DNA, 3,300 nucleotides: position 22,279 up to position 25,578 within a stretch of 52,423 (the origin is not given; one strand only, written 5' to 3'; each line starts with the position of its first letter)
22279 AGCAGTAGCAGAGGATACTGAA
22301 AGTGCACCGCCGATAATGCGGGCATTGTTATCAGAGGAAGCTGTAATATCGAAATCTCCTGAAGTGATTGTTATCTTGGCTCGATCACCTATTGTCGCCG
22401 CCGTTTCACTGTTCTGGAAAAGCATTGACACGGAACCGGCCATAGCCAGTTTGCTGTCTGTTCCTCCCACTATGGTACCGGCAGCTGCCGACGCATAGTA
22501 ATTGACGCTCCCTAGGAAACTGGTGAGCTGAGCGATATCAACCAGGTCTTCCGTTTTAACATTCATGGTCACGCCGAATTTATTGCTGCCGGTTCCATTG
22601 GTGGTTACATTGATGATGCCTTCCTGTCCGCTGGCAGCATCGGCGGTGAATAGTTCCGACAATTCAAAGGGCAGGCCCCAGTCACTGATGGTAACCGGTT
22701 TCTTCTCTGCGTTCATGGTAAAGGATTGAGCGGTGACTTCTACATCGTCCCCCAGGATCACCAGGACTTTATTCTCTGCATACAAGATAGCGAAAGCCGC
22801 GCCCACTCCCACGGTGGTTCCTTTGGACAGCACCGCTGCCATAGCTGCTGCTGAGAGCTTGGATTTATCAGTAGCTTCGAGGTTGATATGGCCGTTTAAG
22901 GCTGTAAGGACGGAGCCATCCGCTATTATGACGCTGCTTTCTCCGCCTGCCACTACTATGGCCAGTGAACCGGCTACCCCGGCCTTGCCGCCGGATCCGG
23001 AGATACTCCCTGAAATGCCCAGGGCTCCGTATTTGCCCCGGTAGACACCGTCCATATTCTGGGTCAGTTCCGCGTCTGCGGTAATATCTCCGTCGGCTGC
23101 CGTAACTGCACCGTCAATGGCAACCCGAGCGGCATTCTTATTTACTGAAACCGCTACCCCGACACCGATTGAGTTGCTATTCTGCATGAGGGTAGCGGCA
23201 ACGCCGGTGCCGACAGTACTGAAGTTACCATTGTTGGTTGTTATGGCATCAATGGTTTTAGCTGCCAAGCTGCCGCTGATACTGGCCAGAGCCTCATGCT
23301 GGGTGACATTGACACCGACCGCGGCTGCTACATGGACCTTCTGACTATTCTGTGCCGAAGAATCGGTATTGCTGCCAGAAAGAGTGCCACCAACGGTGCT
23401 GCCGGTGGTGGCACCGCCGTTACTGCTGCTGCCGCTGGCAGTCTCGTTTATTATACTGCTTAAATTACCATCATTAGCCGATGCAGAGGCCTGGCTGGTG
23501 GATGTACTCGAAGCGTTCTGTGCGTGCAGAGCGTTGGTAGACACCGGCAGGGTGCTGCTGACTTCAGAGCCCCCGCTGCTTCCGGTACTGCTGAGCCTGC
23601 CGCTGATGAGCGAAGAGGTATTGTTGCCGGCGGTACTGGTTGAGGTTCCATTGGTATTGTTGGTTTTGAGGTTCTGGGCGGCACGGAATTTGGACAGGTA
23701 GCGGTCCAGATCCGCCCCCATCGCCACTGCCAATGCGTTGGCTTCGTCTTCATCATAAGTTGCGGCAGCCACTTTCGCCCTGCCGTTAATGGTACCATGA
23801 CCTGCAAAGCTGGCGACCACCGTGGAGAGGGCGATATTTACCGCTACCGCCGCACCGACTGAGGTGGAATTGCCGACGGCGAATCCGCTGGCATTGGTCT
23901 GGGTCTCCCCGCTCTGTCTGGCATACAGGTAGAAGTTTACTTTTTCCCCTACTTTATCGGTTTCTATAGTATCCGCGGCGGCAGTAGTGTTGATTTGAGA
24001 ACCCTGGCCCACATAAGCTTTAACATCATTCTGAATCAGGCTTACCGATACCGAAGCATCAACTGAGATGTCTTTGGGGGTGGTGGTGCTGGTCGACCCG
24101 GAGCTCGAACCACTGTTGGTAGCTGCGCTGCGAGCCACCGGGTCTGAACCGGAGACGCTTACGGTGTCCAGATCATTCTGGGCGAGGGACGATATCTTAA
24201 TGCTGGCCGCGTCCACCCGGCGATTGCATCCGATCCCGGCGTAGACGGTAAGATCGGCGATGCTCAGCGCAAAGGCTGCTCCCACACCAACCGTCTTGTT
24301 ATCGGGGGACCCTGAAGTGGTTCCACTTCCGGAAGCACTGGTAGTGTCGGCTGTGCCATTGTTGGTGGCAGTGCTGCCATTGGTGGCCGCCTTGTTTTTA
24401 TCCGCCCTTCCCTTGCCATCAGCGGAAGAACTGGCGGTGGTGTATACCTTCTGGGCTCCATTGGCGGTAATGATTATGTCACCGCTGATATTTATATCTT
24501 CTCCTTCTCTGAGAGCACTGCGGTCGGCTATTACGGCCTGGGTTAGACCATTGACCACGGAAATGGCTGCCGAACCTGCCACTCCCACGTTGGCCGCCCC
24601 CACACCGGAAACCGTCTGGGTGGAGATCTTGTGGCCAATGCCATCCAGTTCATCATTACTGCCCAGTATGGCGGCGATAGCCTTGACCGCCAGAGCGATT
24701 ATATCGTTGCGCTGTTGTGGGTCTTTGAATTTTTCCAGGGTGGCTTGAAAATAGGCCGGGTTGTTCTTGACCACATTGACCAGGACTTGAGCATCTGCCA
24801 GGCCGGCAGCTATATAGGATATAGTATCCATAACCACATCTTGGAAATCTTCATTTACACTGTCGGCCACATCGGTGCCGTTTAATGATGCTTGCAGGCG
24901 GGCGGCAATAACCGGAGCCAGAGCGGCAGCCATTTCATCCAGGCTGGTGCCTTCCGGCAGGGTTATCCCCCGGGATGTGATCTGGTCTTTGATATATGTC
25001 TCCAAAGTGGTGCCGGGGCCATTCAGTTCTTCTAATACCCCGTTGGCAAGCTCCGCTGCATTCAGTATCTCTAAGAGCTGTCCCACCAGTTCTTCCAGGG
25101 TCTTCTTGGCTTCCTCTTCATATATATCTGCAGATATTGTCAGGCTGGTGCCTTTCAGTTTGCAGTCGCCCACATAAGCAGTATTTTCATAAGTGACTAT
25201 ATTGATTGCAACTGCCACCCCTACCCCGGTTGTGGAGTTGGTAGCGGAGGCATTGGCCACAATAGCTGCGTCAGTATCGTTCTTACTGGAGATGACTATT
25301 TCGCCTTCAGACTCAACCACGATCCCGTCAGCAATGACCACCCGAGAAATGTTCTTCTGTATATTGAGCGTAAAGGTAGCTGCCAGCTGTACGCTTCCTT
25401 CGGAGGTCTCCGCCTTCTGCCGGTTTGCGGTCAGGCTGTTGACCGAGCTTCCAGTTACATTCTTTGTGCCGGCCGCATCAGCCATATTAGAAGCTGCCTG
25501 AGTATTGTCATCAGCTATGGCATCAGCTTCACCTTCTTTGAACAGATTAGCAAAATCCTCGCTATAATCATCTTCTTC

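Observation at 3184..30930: One uninterrupted 27.7-kb ORF: a 9,248-aa SLH-anchored filamentous surface protein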

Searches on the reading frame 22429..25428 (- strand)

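Call 5: search_protein_families(library=pfam, proteins=[window:22429-25428:-], max_evalue=0.01)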
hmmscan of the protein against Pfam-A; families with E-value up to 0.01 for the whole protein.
window:22429-25428:- (1000 aa): 0 families

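Call 11: search_protein_families(library=ncbifam, proteins=[window:22429-25428:-], max_evalue=0.1)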
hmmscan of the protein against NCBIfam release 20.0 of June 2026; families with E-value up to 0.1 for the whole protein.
window:22429-25428:- (1000 aa): 1 family
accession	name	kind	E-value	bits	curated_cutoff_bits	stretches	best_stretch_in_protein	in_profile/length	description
NF012206.1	LktA_tand_53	repeat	0.0014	18.8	50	2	814-867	1-52/53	tandem repeat-containing filamentous protein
